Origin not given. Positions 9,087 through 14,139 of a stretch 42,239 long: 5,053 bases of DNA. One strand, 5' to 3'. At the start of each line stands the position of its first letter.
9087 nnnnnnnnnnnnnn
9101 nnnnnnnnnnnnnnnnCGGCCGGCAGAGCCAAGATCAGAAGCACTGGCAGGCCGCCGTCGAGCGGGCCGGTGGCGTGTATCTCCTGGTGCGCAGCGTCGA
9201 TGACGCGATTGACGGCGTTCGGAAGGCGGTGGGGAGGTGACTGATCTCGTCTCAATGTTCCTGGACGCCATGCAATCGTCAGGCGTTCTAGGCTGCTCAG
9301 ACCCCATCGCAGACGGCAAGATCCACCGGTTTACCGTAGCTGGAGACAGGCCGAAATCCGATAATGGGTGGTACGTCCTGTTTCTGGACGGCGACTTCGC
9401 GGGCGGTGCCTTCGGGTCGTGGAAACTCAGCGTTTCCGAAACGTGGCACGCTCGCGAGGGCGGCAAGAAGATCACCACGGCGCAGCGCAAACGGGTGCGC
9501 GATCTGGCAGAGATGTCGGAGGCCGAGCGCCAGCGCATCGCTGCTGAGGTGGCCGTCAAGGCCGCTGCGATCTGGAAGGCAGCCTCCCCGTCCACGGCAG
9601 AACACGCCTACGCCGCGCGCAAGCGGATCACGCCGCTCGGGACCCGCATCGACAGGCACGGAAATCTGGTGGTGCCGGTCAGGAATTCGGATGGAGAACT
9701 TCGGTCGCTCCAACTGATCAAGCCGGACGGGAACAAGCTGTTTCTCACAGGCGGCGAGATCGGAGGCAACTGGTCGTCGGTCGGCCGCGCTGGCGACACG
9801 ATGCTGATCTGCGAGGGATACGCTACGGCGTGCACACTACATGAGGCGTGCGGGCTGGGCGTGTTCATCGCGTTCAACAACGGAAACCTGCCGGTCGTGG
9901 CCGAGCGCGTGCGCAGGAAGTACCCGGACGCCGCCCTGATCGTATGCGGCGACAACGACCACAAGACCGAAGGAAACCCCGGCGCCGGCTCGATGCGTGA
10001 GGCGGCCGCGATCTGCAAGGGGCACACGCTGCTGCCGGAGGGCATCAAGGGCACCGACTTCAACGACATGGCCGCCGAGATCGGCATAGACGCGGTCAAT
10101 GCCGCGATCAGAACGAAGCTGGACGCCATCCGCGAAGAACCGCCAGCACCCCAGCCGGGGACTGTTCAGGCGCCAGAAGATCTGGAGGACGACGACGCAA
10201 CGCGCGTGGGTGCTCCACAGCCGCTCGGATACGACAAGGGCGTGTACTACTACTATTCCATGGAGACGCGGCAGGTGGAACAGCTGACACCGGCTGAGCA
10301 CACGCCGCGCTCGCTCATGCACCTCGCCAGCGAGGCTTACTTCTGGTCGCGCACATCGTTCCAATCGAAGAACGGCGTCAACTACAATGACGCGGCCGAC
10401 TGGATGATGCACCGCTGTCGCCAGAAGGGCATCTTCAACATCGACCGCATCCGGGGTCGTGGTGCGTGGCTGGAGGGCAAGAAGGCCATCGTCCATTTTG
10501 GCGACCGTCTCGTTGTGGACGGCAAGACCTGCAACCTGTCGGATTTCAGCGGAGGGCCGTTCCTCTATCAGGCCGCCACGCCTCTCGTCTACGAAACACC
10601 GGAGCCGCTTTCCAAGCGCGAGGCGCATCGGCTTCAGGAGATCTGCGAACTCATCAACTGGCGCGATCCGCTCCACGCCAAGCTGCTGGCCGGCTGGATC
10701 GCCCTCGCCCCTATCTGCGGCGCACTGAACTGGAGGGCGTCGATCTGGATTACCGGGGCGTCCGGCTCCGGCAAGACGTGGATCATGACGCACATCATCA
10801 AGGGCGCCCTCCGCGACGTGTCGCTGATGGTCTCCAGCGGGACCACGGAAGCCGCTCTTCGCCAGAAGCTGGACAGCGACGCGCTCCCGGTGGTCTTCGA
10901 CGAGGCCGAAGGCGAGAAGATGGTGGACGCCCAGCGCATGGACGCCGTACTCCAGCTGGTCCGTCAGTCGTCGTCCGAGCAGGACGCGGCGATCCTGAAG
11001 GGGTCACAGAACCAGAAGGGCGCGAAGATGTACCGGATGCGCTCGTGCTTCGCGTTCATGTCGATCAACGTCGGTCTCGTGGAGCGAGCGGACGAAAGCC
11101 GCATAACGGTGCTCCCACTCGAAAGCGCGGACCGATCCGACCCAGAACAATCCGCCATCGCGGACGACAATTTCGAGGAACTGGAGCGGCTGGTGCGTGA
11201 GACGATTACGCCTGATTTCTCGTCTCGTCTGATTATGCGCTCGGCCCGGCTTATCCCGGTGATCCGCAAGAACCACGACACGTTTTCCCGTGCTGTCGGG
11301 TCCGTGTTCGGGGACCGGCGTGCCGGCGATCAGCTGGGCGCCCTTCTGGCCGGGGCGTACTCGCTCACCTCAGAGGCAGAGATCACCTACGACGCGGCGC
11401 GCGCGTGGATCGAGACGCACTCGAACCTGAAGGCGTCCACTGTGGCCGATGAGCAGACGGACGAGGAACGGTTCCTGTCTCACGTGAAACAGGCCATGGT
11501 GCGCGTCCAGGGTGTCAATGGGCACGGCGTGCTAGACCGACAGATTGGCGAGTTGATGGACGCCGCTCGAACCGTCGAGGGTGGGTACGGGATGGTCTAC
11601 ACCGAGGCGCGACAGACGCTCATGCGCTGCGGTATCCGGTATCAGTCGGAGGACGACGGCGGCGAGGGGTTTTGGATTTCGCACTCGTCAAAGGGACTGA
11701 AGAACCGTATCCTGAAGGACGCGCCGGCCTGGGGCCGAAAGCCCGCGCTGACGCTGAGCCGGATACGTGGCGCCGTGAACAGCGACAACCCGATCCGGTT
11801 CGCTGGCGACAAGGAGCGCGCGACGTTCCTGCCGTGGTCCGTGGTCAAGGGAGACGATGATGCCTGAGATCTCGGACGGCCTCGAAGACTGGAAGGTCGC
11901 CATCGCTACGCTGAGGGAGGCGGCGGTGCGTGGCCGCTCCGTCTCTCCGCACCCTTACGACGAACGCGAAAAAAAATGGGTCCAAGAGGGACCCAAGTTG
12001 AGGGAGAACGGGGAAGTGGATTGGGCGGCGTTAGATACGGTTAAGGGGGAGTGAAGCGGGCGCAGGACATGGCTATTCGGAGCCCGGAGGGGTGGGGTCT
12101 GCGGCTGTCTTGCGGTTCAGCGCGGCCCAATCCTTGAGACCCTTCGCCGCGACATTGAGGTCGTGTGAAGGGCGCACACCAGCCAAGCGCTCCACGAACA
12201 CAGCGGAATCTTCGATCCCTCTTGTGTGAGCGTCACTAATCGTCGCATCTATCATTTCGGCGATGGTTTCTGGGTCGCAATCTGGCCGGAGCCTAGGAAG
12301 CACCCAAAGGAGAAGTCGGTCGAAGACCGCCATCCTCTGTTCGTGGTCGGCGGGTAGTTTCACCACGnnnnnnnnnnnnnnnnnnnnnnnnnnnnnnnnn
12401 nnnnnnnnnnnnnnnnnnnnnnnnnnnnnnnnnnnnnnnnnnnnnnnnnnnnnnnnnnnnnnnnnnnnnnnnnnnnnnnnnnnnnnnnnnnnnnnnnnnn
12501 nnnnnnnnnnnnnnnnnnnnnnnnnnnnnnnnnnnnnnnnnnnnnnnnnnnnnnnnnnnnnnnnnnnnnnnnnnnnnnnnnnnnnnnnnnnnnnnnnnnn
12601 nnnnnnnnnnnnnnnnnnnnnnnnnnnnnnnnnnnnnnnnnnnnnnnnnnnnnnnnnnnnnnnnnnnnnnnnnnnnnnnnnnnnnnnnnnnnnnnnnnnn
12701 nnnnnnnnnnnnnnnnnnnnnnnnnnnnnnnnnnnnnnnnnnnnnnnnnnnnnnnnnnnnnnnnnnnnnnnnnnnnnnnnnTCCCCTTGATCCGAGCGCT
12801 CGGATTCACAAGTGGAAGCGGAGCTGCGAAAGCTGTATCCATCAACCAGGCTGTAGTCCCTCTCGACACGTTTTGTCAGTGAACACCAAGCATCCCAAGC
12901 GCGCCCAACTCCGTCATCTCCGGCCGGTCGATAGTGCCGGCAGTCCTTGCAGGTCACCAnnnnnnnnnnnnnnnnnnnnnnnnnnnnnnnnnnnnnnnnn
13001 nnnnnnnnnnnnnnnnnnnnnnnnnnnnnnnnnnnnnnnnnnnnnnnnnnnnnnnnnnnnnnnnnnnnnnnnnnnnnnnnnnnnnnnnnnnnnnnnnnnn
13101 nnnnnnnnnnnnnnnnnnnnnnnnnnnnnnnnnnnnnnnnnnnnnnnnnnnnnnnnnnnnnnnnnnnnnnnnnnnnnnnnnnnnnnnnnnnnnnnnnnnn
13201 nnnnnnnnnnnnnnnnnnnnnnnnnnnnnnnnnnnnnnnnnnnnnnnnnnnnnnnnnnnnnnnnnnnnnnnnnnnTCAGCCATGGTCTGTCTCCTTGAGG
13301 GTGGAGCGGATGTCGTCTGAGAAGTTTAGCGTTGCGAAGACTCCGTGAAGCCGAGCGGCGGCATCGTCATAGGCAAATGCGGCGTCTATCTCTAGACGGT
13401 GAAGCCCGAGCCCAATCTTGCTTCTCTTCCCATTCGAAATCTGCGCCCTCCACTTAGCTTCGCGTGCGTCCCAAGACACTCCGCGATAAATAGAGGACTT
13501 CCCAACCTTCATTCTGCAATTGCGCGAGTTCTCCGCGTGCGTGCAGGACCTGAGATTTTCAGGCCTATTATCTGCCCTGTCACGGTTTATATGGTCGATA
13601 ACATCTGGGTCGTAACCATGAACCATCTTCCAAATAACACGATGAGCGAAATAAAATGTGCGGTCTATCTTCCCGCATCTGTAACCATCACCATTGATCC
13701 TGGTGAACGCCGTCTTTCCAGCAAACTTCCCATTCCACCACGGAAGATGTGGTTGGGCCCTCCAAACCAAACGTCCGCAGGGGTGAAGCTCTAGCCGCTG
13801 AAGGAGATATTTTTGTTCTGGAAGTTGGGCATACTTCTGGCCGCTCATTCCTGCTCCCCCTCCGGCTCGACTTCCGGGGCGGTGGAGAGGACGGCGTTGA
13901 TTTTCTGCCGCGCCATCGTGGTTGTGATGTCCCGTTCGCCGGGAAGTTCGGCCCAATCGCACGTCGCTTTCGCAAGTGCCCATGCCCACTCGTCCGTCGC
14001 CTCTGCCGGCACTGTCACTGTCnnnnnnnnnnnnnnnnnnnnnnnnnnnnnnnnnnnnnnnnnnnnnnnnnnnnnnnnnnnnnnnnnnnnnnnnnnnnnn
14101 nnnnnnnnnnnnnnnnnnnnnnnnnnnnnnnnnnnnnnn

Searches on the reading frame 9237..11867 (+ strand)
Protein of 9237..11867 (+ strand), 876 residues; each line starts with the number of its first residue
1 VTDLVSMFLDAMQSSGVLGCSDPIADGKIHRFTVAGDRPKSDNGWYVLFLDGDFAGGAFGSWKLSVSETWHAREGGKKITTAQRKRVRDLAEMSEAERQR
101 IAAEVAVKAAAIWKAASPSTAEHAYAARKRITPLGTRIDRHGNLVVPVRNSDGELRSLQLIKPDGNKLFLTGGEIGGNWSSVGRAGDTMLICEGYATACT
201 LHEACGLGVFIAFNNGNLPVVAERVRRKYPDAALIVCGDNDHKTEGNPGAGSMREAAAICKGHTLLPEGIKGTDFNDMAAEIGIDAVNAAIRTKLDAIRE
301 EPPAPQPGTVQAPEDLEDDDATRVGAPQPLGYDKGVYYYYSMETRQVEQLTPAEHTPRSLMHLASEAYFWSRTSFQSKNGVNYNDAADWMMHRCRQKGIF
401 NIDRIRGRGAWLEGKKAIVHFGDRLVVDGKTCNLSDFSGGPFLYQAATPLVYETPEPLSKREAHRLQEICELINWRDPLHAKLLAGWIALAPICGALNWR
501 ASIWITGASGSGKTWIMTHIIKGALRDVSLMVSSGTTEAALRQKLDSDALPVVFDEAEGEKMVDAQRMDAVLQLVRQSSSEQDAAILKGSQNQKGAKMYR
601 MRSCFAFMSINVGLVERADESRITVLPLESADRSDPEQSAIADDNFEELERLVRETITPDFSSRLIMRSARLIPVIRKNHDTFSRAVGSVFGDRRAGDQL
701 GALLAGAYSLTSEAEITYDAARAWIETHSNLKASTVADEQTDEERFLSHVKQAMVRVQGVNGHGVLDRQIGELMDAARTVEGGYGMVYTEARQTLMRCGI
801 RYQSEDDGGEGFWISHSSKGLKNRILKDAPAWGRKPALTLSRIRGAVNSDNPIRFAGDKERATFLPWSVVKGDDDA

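Call 23: search_dna_similar(query=window:9237-11867:+, collection=phages, mode=protein, max_rows=25)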
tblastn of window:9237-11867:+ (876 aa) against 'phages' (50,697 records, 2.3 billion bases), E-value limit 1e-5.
Records with a match: 116; places in all: 116; records where one place covers at least 80% of the query: 10.
Best place of each record, by identity: <60% 116.
By first word of the organism name: Vibrio 19; Pseudomonas 15; Escherichia 10; Xanthomonas 10; Moraxella 8; Bordetella 5; Caudoviricetes 4; Serratia 3; Enterobacter 3; Enterobacteria 3; and 23 more.
By host as written in the record: - 18; Xanthomonas campestris pv. campestris GBBC 1419 8; Moraxella catarrhalis 8; Escherichia coli 7; Vibrio lentus 7; Bordetella bronchiseptica 3; Vibrio splendidus 3; Vibrio crassostreae 3; and 48 more.
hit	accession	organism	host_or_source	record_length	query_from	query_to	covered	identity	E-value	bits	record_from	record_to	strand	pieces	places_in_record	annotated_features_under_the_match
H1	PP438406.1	Microcystis phage Mwe-JY13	Microcystis wesenbergii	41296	1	872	100%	34.1%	5e-104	360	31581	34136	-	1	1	DNA primase | hypothetical protein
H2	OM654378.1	Pararheinheimera phage vB_PsoM_KLER1-1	Pararheinheimera soli strain KR2-1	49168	4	866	99%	31.4%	3e-101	352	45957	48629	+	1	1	DNA primase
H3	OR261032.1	Aeromonas phage ST4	Aeromonas hydrophila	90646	1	870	99%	30.7%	3e-95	335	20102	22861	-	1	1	DNA primase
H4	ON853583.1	Serratia phage MQ-4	Serratia liquefaciens EOA81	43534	70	873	92%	33.1%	1e-104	362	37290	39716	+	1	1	hypothetical protein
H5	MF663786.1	Bordetella phage vB_BbrM_PHB04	Bordetella bronchiseptica 4715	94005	2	866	99%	30.5%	3e-88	314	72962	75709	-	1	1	putative DNA primase/helicase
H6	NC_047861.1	Bordetella phage vB_BbrM_PHB04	Bordetella bronchiseptica 4715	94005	2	866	99%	30.5%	3e-88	314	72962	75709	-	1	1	DNA primase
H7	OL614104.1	Morganella phage Mecenats66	Morganella sp.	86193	1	873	100%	28.5%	3e-82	296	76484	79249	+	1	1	DNA primase/helicase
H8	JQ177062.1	Bdellovibrio phage phi1422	Bdellovibrio bacteriovorus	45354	8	866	98%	27.7%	4e-81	293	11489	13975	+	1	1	putative primase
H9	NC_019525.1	Bdellovibrio phage phi1422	Bdellovibrio bacteriovorus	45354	8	866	98%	27.7%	4e-81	293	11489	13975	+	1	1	DNA primase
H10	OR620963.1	Yersinia phage fHe-Yen8-01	Yersinia enterocolitica serotype O:8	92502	29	870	96%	28.0%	3e-65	245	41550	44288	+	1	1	DNA primase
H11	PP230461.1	Bordetella phage PY223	Bordetella bronchiseptica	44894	296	872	66%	37.9%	4e-94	331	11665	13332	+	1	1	CHC2 zinc finger protein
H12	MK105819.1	Synechococcus phage S-H1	Synechococcus sp. WH 7803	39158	330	869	62%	40.2%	4e-83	298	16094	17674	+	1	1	hypothetical protein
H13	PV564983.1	Bordetella phage PBb001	Bordetella bronchiseptica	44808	330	873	62%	39.4%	1e-94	333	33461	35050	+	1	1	CHC2 zinc finger protein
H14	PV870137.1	Bordetella phage vB_BbrM_PBb002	Bordetella bronchiseptica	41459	330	873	62%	39.4%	1e-94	333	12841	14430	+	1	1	CHC2 zinc finger protein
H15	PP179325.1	Pseudomonas phage Touem01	Pseudomonas syringae 7C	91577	5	695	79%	30.3%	1e-87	312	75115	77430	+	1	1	putative DNA primase/helicase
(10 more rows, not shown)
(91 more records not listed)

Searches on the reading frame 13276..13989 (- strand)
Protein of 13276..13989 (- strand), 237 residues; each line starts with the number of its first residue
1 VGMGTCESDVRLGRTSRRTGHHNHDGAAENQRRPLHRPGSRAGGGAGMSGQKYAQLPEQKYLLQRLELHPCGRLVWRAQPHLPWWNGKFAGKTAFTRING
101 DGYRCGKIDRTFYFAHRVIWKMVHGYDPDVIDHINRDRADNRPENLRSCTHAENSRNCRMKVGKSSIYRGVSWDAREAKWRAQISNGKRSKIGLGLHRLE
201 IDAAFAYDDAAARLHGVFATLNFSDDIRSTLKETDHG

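Call 38: search_protein_families(library=pfam, max_evalue=0.05, proteins=[window:13276-13989:-])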
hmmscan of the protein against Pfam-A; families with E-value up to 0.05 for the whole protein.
window:13276-13989:- (237 aa): 2 families
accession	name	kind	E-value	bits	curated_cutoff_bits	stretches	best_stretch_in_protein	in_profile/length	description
PF13392.12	HNH_3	-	5.7e-17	61.5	24.8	1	113-156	1-46/46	HNH endonuclease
PF00847.26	AP2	-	3.3e-05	24.5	33.3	1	168-215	3-52/54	AP2 domain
